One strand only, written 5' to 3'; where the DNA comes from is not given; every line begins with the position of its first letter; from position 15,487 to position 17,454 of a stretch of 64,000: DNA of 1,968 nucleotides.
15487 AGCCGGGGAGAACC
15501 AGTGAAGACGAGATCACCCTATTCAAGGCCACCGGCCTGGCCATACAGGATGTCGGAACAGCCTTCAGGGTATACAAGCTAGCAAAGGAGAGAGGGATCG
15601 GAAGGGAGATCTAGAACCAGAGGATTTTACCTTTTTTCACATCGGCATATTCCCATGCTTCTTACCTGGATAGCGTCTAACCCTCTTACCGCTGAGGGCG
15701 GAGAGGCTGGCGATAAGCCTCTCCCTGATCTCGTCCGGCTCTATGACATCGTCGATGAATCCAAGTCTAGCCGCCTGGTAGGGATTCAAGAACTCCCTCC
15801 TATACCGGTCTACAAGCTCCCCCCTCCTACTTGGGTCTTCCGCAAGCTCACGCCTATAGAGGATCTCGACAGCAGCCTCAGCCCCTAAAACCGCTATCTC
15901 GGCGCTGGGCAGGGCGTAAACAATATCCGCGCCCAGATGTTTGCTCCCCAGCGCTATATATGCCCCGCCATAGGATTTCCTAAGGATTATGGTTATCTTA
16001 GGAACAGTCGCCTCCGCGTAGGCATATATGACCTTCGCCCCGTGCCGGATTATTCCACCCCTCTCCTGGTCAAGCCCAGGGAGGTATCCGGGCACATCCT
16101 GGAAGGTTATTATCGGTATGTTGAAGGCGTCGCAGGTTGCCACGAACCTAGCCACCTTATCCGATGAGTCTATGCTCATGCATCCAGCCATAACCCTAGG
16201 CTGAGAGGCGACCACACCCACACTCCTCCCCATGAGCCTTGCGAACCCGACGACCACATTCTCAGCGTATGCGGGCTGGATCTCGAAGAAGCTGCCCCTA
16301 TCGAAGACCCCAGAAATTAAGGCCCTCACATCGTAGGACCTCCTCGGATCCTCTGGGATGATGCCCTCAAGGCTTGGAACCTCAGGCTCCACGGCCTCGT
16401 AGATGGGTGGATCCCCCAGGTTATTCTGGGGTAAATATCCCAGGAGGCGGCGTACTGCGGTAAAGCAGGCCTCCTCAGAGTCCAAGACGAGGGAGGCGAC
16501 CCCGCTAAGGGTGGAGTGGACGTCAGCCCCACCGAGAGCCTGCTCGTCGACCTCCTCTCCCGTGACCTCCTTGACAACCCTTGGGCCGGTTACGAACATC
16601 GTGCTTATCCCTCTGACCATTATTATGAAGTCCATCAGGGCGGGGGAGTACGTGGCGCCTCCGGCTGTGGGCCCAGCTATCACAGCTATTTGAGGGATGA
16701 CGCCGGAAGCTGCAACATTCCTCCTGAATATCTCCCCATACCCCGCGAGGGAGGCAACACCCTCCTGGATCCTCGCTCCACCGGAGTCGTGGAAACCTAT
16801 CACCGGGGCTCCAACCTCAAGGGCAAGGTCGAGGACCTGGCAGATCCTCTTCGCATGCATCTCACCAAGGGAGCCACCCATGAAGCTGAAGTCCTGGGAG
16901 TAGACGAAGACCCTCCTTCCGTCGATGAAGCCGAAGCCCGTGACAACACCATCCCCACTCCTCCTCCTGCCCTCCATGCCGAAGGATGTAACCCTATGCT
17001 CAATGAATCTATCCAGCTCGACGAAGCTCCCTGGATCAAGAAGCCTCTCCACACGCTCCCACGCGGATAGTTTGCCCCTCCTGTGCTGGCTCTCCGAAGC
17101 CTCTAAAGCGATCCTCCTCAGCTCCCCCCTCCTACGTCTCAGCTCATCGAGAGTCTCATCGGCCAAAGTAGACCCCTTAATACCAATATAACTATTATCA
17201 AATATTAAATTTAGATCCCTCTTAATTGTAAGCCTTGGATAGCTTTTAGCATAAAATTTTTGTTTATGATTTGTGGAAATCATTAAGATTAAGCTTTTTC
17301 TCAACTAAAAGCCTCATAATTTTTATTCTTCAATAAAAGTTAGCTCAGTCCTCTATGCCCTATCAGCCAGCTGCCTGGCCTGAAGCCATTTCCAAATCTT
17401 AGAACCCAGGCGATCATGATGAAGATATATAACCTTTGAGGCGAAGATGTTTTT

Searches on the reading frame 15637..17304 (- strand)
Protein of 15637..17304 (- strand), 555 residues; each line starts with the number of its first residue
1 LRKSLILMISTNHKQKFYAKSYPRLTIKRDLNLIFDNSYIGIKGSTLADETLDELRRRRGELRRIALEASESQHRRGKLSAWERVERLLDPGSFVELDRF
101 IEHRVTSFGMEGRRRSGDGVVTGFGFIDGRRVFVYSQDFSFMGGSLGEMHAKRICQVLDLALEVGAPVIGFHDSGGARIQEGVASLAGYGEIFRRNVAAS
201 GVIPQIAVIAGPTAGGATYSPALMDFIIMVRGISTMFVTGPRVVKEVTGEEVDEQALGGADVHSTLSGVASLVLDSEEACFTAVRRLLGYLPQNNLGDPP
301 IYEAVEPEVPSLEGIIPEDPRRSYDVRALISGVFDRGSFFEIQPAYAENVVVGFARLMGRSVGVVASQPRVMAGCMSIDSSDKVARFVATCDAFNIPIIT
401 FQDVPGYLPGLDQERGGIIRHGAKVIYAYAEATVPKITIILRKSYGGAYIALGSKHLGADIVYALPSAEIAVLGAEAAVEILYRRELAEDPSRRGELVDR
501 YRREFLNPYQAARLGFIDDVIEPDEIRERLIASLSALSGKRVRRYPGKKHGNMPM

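Call 68: search_protein_families(library=pfam, proteins=[window:15637-17304:-], max_evalue=0.00001)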
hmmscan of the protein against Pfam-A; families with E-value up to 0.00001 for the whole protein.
window:15637-17304:- (555 aa): 2 families
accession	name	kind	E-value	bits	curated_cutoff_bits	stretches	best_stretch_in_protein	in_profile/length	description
PF01039.27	Carboxyl_trans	-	8.3e-182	605.6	22.3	1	73-553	2-493/493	Carboxyl transferase domain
PF03255.19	ACCA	-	1.9e-09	37.6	23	1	374-486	126-234/310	Acetyl co-enzyme A carboxylase carboxyltransferase-like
